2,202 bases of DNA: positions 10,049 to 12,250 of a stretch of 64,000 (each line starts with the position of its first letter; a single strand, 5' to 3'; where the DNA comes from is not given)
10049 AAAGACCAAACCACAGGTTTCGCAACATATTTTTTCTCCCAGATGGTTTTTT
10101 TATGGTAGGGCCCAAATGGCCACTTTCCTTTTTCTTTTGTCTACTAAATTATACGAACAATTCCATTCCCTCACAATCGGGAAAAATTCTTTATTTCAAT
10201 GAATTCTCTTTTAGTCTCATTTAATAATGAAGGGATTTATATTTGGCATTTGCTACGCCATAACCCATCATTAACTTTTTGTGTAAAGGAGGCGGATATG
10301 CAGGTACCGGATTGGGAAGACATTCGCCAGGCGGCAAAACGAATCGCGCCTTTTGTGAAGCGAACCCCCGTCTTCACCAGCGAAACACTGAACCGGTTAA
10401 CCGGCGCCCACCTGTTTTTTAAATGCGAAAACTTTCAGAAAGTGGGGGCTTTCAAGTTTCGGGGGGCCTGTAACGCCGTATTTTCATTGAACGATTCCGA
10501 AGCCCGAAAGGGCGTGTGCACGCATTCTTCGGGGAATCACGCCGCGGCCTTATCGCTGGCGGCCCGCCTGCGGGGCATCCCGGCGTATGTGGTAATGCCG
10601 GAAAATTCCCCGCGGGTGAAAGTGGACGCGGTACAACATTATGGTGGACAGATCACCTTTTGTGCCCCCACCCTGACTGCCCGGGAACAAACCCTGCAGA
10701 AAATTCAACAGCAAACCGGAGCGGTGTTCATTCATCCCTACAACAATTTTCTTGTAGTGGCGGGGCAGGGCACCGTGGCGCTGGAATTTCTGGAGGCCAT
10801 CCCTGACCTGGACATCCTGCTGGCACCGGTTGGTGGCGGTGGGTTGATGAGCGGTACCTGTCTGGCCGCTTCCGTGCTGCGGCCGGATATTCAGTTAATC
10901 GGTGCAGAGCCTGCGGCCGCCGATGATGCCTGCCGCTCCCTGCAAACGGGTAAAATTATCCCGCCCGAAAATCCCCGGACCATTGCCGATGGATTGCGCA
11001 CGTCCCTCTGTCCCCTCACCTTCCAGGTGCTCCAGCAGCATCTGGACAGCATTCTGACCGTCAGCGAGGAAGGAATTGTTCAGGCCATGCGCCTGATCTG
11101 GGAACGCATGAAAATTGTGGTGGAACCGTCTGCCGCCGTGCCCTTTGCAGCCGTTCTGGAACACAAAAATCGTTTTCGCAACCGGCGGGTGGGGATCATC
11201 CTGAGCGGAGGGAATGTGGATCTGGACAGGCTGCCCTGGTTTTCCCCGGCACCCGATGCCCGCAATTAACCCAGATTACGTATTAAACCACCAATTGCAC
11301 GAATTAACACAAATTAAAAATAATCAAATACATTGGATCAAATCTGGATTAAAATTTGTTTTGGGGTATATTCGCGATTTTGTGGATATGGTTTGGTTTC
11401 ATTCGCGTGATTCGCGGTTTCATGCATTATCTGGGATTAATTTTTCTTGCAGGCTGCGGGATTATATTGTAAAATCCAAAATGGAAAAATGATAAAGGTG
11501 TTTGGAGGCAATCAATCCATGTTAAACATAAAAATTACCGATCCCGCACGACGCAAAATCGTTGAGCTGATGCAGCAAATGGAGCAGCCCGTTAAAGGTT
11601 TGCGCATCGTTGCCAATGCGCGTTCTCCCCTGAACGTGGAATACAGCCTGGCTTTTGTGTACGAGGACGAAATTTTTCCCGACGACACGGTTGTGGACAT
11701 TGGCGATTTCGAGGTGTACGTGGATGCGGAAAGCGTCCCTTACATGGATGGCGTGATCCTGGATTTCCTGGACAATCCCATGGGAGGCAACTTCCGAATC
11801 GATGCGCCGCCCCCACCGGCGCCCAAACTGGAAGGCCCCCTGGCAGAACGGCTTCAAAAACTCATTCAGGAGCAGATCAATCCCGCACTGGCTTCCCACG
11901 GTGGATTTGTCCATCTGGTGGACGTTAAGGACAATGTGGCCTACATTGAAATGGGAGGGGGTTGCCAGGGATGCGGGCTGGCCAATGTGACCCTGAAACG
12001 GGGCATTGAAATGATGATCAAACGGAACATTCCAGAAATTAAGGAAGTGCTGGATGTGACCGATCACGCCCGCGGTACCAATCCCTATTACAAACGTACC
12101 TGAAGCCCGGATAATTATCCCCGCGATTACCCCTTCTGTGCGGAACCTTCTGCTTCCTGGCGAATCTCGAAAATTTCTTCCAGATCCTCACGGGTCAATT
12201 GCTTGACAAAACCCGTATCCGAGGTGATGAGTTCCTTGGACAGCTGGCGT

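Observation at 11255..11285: Gene stop codons embedded in MITE termini (dehydratase at 11267-11269 and deoC at 27860-27862)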

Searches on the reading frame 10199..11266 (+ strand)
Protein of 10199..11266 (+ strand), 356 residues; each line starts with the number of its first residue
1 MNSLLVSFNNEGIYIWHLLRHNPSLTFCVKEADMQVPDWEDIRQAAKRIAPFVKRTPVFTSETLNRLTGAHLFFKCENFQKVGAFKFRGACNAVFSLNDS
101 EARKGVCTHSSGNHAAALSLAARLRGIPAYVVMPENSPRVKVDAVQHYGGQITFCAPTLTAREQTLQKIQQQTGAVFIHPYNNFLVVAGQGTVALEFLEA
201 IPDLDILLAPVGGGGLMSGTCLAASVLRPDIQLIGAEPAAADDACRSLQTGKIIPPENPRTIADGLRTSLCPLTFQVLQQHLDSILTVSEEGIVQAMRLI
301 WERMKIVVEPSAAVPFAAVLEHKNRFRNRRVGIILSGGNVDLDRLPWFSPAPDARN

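Call 9: search_protein_families(library=ncbifam, proteins=[window:10199-11266:+])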
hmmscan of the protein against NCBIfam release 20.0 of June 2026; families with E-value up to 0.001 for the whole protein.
window:10199-11266:+ (356 aa): 38 families (the best 25 are shown)
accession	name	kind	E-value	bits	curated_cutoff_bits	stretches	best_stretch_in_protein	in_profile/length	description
NF045641.2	BHydaspDhtseBhcB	equivalog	2e-144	480.5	550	1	36-347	1-312/312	beta-hydroxyaspartate dehydratase BhcB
NF005454.0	PRK07048.1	equivalog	2.7e-117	391.5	452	1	33-345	3-316/324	threo-3-hydroxy-L-aspartate ammonia-lyase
NF005600.0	PRK07334.1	equivalog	1.7e-88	297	496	1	36-341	9-313/408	threonine ammonia-lyase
TIGR01127.1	ilvA_1Cterm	equivalog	7.3e-85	285.2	378.75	1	56-344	1-290/380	threonine ammonia-lyase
NF005292.0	PRK06815.1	equivalog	4e-83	279.1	371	1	40-345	6-313/320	threonine/serine dehydratase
NF005147.0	PRK06608.1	equivalog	1.3e-80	270.7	380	1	36-342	5-313/339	serine/threonine dehydratase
NF006389.0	PRK08638.1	equivalog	2.5e-77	260.1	453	1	39-345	11-320/333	bifunctional threonine ammonia-lyase/L-serine ammonia-lyase TdcB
NF005680.0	PRK07476.1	equivalog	6.7e-72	242.2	413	1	39-343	7-314/326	hydroxyectoine utilization dehydratase EutB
NF006094.0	PRK08246.1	subfamily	8.4e-70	235.6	331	1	38-345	6-309/310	serine/threonine dehydratase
TIGR02991.1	ectoine_eutB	equivalog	3.8e-64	216.7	413.35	1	40-343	4-309/317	hydroxyectoine utilization dehydratase EutB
NF006674.0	PRK09224.1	subfamily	1.6e-63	215.2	577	1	53-348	23-322/508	threonine ammonia-lyase IlvA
NF006390.0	PRK08639.1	equivalog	4.3e-62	210.4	421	1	37-346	7-321/418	threonine ammonia-lyase IlvA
TIGR01124.1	ilvA_2Cterm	equivalog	1.1e-60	205.7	411.3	1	54-348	16-314/499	threonine ammonia-lyase, biosynthetic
TIGR02079.1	THD1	equivalog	2.3e-57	194.6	440.55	1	40-345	1-312/410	threonine ammonia-lyase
NF009130.0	PRK12483.1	subfamily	1.4e-56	192.2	801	1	51-346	33-332/521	threonine ammonia-lyase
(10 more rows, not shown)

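Call 10: find_homologous_proteins(query=window:10298-11266:+)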
Query window:10298-11266:+ (323 aa): 8000 proteins with E <= 0.001 among 8000 candidates; the best 120 are listed.
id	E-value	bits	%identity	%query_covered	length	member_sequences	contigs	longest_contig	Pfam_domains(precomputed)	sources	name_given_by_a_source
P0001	2.2e-214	729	100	100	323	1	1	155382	PF00291.32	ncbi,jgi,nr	ncbi:MAG: pyridoxal-phosphate dependent enzyme [Calditrichaeota bacterium]|nr:pyridoxal-phosphate de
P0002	1.3e-174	598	82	100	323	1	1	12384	PF00291.32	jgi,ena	-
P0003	1.6e-147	509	72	97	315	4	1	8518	PF00291.32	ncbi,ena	-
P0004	7.5e-140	484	68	97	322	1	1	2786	PF00291.32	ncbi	-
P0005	5.0e-139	481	68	97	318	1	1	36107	PF00291.32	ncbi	-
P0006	2.7e-138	479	66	98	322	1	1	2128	PF00291.32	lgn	-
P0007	1.9e-137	476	68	97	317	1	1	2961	PF00291.32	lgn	-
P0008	3.2e-137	475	69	97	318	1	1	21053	PF00291.32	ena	-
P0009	3.2e-137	475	69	97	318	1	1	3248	PF00291.32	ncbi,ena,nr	ncbi:MAG TPA: pyridoxal-phosphate dependent enzyme [Calditrichae bacterium]|nr:pyridoxal-phosphate d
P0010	1.0e-136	474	69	98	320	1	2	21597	PF00291.32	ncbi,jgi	-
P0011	1.3e-136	473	68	95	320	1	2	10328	PF00291.32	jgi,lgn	jgi:threonine dehydratase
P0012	2.1e-136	472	68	97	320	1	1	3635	PF00291.32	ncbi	-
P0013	2.2e-136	472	68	97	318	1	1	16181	PF00291.32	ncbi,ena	-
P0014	2.9e-136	472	68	97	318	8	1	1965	PF00291.32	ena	-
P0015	3.2e-136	472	68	97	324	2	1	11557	PF00291.32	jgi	-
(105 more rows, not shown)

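Call 12: find_encoding_contigs(protein=P0002, flank=6000, max_places=3)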
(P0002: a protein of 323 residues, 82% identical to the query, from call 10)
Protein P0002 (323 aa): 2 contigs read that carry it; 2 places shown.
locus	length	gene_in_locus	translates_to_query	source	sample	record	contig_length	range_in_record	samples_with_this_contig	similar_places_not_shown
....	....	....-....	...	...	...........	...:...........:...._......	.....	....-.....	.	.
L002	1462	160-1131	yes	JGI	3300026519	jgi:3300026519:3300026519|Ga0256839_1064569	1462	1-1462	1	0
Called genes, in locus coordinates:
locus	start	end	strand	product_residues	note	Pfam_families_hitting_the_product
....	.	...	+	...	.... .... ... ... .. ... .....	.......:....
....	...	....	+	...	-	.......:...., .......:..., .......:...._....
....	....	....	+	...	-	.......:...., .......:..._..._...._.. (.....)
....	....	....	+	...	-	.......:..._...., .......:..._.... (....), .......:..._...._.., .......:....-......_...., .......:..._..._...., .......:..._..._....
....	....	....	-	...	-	-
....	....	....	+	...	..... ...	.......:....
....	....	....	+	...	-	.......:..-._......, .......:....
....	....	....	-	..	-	?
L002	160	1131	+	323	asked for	PF00291:PALP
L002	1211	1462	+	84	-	?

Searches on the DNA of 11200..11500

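Call 38: search_rna_families(source=window, start=11200, end=11500, threshold=evalue, max_evalue=10)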
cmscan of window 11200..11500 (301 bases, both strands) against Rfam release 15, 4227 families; matches with E-value up to 10: 6.
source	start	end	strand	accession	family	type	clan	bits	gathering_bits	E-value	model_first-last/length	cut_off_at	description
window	11296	11373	-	RF02579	tsr26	Gene; sRNA;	-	18.6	141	2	1-122/122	no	S. aureus tsr26 small RNA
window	11259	11289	-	RF01324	CRISPR-DR11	Gene; CRISPR;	-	13.7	45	8.6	1-36/36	no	CRISPR RNA direct repeat element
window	11309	11415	+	RF00311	snoZ188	Gene; snRNA; snoRNA; CD-box;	-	13.5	50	4.4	1-123/123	no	Small nucleolar RNA Z188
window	11428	11450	+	RF02125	JPX_2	Gene; lncRNA;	-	12.2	48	5.1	1-69/69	no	JPX transcript, XIST activator conserved region 2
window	11270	11435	+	RF04128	MIR8562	Gene; miRNA;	-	12.1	211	7.3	1-242/242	no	MIR8562 microRNA precursor family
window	11376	11500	+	RF02777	OppA_thermometer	Cis-reg; thermoregulator;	-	11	290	0.87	1-132/304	3'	OppA 5' UTR thermometer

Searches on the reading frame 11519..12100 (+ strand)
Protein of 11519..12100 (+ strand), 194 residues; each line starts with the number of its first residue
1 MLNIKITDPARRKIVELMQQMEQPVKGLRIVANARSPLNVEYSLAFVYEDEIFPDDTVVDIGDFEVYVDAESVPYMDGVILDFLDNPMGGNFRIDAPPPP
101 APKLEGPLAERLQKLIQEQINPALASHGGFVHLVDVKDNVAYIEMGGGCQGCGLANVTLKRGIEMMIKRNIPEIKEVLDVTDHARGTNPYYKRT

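Call 9: search_protein_families(library=ncbifam, proteins=[window:11519-12100:+])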
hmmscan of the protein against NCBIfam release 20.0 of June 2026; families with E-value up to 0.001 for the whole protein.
window:11519-12100:+ (194 aa): 9 families
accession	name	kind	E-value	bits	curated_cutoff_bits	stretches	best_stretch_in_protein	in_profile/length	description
TIGR03341.1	YhgI_GntY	equivalog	1.2e-44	152.4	269.35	1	4-191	1-190/190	Fe-S biogenesis protein NfuA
NF008392.0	PRK11190.1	equivalog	1.3e-37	129.6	268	1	3-191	1-192/192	Fe-S biogenesis protein NfuA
TIGR00049.1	TIGR00049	subfamily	1.2e-13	51.2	58.8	1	4-97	1-92/106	iron-sulfur cluster assembly accessory protein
NF010147.0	PRK13623.1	equivalog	8.2e-08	32.4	117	1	3-97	9-101/115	iron-sulfur cluster insertion protein ErpA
TIGR02011.1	IscA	equivalog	2.9e-07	30.7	150.6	1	5-97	2-91/105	iron-sulfur cluster assembly protein IscA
TIGR02000.1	NifU_proper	equivalog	1.2e-06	28.1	273.3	1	110-175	222-285/290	Fe-S cluster assembly protein NifU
NF007049.0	PRK09502.1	equivalog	2.8e-06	27.4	181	1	3-97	2-93/107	iron-sulfur cluster assembly protein IscA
NF007050.0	PRK09504.1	equivalog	3e-06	27.3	161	1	4-97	18-108/122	Fe-S cluster assembly scaffold SufA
TIGR01997.1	sufA_proteo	equivalog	6.3e-06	26.3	136.2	1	4-97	3-93/107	Fe-S cluster assembly scaffold SufA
